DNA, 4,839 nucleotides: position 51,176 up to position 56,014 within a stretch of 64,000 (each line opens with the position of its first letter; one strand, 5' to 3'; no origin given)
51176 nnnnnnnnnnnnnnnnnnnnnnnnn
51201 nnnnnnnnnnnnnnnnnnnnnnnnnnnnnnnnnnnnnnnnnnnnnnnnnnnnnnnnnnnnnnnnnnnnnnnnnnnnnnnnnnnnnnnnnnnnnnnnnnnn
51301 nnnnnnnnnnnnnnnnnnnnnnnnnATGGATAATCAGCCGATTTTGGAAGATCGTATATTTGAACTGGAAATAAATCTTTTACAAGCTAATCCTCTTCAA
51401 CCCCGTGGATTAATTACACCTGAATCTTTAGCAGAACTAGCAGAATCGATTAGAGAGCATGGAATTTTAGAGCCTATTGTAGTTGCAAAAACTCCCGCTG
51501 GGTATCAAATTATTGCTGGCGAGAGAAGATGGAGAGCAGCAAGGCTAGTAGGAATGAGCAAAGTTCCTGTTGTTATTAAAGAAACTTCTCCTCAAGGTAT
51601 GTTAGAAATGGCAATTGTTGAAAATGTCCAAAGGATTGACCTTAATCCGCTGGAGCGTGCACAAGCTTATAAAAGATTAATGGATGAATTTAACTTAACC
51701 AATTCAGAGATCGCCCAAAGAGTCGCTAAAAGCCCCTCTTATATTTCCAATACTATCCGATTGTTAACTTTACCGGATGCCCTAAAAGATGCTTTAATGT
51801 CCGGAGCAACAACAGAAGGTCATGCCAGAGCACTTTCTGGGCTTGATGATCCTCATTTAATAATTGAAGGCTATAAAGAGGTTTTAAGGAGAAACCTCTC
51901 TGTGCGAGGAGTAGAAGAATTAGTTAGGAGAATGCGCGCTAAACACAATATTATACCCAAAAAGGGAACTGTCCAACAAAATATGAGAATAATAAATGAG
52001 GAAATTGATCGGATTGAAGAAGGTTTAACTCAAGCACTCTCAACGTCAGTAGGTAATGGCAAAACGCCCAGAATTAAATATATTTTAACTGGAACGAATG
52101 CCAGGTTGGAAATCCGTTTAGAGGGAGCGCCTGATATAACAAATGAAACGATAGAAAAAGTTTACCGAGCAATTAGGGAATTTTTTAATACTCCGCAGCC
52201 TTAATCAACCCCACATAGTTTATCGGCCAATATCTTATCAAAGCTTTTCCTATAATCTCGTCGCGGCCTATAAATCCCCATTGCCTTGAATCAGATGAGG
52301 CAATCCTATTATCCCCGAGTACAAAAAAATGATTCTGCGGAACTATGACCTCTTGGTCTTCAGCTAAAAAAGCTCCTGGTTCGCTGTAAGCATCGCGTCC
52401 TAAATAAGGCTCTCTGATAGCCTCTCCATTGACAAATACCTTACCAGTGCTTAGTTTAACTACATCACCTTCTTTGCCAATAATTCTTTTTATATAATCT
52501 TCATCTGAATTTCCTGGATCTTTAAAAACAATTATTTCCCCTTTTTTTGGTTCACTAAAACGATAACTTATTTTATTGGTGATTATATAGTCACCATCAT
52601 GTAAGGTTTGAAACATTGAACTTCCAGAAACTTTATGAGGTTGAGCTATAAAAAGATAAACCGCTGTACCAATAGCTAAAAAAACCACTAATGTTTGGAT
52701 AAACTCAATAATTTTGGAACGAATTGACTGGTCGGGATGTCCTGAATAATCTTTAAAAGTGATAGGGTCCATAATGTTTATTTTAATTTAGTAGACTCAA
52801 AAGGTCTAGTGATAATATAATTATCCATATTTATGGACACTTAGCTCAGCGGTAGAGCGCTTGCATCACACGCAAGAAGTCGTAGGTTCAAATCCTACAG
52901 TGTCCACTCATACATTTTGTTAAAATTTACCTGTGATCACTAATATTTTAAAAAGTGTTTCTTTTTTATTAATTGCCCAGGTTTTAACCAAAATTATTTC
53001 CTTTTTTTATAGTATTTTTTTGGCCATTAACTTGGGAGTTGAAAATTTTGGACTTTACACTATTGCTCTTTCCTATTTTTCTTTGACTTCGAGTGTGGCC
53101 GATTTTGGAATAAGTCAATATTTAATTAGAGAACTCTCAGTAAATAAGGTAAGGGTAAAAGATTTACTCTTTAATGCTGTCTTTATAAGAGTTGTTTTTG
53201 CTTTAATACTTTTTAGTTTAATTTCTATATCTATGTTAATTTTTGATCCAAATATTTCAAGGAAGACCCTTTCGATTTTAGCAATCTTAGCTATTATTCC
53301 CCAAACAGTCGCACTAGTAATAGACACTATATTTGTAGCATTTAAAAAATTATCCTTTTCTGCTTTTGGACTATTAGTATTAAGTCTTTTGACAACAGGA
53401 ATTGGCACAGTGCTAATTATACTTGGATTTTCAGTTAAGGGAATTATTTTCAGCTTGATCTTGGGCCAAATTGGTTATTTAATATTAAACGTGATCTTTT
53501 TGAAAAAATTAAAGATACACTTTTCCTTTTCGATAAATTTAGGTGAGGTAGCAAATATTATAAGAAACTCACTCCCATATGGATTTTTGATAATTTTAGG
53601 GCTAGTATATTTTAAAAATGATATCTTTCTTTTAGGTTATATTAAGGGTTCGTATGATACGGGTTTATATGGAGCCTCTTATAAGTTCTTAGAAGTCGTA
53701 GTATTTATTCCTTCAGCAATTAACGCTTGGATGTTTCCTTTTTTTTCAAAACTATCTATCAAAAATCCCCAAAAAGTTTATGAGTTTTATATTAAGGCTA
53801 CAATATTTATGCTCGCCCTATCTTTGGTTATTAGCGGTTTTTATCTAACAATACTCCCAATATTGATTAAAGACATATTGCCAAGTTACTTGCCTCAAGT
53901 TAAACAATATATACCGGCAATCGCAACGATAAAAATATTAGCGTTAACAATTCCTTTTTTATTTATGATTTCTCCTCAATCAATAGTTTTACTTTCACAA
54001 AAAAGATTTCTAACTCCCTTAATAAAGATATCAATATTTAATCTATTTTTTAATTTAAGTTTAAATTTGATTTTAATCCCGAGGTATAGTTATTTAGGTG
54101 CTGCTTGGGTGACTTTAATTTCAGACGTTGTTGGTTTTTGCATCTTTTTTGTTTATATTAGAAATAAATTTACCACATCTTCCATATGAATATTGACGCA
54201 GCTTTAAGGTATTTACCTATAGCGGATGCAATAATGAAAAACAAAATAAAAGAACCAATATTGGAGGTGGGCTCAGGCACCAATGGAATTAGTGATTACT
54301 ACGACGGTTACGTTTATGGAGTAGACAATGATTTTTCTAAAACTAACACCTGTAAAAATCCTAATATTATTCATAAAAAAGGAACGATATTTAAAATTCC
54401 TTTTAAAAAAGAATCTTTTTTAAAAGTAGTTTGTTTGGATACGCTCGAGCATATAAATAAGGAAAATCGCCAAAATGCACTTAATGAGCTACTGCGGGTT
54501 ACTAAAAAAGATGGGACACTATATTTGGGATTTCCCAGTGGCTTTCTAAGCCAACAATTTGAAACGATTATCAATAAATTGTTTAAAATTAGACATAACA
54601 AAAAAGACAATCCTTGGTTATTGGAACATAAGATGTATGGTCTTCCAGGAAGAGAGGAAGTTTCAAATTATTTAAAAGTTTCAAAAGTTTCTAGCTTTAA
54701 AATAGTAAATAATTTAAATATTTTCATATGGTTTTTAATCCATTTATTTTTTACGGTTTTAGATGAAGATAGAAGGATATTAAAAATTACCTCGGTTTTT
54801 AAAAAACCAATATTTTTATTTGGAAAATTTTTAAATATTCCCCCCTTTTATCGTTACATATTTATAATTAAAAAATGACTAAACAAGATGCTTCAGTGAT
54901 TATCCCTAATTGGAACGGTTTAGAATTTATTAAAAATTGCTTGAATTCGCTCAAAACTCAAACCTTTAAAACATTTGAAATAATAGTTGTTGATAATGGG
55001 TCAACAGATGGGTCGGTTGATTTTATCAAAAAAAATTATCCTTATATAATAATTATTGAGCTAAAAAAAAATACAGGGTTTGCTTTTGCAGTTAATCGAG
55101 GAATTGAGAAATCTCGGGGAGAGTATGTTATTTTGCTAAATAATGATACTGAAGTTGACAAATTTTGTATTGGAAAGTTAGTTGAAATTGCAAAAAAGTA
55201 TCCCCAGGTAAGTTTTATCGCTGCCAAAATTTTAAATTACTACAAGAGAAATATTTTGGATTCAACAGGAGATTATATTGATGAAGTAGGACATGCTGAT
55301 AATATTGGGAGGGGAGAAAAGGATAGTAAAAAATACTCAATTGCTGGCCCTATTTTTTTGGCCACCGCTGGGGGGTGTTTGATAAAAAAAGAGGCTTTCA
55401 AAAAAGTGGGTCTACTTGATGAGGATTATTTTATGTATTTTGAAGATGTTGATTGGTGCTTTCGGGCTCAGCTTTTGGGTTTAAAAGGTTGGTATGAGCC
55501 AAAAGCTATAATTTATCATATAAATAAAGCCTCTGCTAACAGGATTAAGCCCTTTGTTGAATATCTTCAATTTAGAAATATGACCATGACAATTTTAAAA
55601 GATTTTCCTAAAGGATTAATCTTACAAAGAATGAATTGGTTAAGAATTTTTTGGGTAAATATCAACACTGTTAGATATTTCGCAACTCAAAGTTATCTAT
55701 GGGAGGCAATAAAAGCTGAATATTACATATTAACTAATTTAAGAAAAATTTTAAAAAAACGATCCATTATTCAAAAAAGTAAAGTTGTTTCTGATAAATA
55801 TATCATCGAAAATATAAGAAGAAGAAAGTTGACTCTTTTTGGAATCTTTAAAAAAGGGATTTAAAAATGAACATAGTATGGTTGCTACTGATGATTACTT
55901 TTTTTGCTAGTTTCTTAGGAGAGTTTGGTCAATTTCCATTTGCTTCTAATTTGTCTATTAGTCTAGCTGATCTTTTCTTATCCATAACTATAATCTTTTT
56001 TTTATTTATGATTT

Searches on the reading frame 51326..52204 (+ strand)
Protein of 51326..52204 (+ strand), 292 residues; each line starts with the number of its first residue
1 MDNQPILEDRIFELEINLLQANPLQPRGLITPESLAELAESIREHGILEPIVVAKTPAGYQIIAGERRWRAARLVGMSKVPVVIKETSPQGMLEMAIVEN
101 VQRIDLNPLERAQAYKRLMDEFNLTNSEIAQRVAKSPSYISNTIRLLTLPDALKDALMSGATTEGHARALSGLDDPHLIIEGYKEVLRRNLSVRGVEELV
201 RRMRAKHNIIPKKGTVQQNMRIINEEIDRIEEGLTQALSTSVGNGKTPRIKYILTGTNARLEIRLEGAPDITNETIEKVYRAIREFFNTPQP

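Call 91: search_protein_families(library=pfam, proteins=[window:51326-52204:+], max_evalue=0.0001)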
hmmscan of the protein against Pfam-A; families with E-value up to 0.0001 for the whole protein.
window:51326-52204:+ (292 aa): 2 families
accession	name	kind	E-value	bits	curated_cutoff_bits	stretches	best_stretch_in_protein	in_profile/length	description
PF17762.8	HTH_ParB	-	1.6e-32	112.1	22.6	1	105-204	2-101/102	ParB HTH domain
PF02195.25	ParB_N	-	1.4e-31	108.9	26.3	1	11-102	3-95/95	ParB N-terminal domain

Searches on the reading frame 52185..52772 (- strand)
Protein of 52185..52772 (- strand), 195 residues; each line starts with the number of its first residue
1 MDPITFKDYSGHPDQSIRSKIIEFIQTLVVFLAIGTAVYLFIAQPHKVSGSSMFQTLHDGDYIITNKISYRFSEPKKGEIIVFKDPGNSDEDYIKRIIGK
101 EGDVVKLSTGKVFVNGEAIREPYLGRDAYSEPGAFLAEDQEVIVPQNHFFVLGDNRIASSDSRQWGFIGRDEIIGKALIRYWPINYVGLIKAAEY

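Call 76: search_protein_families(library=pfam, proteins=[window:52185-52772:-], max_evalue=0.01)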
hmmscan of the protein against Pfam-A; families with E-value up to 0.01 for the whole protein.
window:52185-52772:- (195 aa): 2 families
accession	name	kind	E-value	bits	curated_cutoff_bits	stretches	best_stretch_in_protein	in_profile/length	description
PF10502.14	Peptidase_S26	-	7e-49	166.4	22.9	1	22-182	2-168/168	Signal peptidase, peptidase S26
PF00717.28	Peptidase_S24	-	3.2e-05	24.1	23.3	1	47-107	39-91/116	Peptidase S24-like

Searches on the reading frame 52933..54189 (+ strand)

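Call 91: search_protein_families(library=pfam, proteins=[window:52933-54189:+], max_evalue=0.0001)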
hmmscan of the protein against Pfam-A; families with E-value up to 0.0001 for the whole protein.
window:52933-54189:+ (418 aa): 2 families
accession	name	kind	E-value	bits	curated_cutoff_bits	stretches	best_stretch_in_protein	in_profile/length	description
PF01943.22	Polysacc_synt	-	1.1e-21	77.9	28.2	1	5-274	1-273/274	Polysaccharide biosynthesis protein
PF13440.11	Polysacc_synt_3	-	3.6e-14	53.1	23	1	34-293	6-261/293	Polysaccharide biosynthesis protein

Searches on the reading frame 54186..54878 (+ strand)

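Call 91: search_protein_families(library=pfam, proteins=[window:54186-54878:+], max_evalue=0.0001)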
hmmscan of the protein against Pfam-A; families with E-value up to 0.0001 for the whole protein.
window:54186-54878:+ (230 aa): 2 families
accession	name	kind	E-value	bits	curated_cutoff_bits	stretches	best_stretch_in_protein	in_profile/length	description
PF08241.18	Methyltransf_11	-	2.2e-11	44.6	21.2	1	26-114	1-95/95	Methyltransferase domain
PF13649.12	Methyltransf_25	-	5.9e-08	33.7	27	1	25-110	1-97/97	Methyltransferase domain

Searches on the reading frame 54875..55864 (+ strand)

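Call 91: search_protein_families(library=pfam, proteins=[window:54875-55864:+], max_evalue=0.0001)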
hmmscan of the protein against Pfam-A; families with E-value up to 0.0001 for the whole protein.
window:54875-55864:+ (329 aa): 3 families
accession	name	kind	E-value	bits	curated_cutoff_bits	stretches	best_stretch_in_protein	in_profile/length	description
PF00535.33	Glycos_transf_2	-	2.7e-30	106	23.3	1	7-178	1-167/168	Glycosyl transferase family 2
PF13641.12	Glyco_tranf_2_3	-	1.8e-13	51.5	27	1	6-219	3-215/230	Glycosyltransferase like family 2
PF10111.15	Glyco_tranf_2_2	-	2.9e-08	34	27.3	1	7-222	1-223/276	Glycosyltransferase like family 2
